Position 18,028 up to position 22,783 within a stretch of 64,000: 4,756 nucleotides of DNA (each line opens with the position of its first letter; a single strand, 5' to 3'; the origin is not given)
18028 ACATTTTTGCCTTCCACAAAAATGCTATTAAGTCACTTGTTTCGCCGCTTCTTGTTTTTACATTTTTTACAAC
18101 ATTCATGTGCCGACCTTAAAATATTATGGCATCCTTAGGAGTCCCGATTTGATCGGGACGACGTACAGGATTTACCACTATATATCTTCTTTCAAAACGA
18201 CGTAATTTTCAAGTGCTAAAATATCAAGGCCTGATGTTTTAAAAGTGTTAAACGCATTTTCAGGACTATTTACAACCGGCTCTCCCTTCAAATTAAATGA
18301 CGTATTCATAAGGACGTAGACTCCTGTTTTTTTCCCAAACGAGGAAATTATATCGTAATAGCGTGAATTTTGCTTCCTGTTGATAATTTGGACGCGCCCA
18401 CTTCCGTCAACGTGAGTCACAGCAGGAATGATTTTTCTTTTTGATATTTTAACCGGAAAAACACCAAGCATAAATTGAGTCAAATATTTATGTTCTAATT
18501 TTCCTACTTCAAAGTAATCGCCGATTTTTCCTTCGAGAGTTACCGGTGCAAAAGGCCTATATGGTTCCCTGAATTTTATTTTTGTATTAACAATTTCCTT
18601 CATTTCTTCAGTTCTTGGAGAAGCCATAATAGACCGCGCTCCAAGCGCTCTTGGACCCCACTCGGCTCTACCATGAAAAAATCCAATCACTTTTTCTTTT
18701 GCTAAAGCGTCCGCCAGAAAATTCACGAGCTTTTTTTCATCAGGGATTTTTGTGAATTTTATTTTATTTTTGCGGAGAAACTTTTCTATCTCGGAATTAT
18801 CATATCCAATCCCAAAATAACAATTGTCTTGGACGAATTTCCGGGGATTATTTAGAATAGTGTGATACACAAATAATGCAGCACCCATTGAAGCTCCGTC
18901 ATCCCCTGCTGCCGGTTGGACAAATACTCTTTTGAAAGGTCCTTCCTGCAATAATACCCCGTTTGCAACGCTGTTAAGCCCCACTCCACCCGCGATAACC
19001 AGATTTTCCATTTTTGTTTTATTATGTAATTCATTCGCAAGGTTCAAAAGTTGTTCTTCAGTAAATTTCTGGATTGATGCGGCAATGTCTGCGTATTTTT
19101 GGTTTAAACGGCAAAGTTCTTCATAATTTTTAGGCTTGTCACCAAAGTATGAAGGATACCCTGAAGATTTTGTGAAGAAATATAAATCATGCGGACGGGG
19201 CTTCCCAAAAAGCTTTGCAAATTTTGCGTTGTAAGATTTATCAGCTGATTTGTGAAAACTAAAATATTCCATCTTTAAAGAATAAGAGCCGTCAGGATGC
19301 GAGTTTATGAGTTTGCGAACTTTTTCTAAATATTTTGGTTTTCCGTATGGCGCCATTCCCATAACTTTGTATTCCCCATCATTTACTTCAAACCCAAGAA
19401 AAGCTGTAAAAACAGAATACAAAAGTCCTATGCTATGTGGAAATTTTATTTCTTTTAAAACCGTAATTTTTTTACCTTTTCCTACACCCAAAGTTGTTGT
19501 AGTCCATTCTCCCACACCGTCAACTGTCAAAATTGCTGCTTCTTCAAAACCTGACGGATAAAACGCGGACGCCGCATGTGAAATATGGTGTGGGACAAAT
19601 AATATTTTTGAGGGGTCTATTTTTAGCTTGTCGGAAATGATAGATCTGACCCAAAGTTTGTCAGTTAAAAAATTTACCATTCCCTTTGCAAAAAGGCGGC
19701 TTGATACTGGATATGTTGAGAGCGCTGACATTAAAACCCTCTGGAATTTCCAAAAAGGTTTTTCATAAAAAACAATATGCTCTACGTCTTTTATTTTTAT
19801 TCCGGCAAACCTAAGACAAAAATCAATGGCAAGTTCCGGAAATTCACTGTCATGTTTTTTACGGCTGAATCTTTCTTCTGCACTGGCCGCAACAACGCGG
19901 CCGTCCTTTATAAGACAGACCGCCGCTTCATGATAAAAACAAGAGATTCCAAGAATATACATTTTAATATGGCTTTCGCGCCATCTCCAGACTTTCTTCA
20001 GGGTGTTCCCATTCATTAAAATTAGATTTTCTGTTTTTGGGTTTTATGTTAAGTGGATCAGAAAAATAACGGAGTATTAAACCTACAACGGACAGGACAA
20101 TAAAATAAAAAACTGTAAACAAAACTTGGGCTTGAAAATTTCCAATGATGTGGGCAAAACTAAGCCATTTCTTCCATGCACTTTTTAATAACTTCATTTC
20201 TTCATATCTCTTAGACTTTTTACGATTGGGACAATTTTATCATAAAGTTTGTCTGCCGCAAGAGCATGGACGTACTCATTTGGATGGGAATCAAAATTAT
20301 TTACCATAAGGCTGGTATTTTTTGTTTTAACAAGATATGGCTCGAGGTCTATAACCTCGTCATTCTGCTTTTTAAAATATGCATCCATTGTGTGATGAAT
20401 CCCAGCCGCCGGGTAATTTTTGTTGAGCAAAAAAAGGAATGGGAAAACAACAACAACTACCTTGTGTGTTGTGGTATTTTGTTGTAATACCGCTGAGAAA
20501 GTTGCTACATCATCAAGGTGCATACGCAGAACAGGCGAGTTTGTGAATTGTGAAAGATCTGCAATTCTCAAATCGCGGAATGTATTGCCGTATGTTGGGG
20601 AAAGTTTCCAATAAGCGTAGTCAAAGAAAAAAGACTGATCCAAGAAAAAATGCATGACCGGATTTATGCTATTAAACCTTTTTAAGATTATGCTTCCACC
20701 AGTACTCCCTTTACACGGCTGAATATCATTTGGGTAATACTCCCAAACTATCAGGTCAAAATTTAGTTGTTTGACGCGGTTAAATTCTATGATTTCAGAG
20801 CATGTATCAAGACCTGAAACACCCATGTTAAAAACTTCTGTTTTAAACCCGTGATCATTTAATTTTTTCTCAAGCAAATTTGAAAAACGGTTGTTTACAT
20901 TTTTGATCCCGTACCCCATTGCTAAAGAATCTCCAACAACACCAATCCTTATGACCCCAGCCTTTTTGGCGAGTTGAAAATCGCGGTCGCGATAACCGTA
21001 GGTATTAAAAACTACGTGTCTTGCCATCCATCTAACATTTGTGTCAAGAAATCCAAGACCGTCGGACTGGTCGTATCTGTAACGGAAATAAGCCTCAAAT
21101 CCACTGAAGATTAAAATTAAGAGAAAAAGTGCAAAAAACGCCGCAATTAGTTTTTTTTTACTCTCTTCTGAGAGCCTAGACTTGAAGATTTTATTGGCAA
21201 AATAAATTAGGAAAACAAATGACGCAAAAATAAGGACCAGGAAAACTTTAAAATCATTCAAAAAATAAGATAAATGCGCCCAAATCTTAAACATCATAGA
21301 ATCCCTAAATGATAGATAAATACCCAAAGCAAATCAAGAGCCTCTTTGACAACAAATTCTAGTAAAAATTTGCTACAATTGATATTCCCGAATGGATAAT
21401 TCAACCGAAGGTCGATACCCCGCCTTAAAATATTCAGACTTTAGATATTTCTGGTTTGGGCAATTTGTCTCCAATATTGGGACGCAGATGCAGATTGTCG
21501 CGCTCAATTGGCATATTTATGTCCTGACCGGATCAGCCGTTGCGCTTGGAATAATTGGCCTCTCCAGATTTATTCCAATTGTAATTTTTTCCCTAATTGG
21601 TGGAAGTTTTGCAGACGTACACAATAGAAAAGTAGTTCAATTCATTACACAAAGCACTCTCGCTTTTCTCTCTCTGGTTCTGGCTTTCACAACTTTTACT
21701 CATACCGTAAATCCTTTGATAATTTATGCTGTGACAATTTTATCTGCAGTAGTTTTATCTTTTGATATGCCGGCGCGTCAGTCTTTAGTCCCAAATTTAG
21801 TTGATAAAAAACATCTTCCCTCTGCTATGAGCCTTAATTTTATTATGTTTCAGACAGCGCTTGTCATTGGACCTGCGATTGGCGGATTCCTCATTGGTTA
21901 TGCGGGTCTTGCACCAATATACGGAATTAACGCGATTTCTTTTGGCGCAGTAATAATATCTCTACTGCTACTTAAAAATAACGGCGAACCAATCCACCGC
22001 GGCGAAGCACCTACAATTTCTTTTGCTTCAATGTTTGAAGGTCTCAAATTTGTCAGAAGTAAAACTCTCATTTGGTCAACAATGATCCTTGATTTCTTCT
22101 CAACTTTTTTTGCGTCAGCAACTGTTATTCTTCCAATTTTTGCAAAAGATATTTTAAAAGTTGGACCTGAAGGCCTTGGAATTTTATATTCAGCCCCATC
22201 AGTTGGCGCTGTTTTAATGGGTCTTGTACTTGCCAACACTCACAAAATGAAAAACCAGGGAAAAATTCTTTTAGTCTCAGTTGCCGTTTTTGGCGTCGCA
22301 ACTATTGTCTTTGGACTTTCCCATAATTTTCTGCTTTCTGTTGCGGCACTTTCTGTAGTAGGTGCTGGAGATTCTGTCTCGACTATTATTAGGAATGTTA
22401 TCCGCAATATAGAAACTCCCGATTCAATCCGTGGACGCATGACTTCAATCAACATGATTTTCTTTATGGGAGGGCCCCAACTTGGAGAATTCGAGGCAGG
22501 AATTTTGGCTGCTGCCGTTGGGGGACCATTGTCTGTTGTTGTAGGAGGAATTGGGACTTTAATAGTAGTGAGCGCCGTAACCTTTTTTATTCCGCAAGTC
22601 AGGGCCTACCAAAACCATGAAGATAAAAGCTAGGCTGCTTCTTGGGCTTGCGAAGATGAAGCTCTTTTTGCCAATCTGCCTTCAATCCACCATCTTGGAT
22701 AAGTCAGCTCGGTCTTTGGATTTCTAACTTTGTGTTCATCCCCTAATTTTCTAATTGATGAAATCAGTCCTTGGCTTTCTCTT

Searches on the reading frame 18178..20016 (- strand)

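Call 55: search_protein_families(library=pfam, proteins=[window:18178-20016:-], max_evalue=0.00001)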
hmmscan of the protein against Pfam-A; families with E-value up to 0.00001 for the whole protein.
window:18178-20016:- (612 aa): 3 families
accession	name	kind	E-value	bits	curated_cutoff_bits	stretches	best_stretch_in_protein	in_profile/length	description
PF02543.21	Carbam_trans_N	-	2.1e-84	284.4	24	1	21-381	2-346/346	Carbamoyltransferase N-terminus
PF16861.10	Carbam_trans_C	-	1.5e-64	217.1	27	1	435-609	1-170/170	Carbamoyltransferase C-terminus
PF00814.31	TsaD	-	5.4e-06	26.8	24.8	0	287-352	175-234/264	tRNA N6-adenosine threonylcarbamoyltransferase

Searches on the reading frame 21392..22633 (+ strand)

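Call 66: search_protein_families(library=pfam, proteins=[window:21392-22633:+], max_evalue=0.00001)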
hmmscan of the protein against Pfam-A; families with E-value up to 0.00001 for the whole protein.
window:21392-22633:+ (413 aa): 2 families
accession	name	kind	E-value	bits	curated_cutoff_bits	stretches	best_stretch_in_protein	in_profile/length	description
PF05977.19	MFS_3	-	1.4e-51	176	27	1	12-401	7-396/524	Transmembrane secretion effector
PF07690.21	MFS_1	-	1e-33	117.1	33.4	2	20-332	1-313/347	Major Facilitator Superfamily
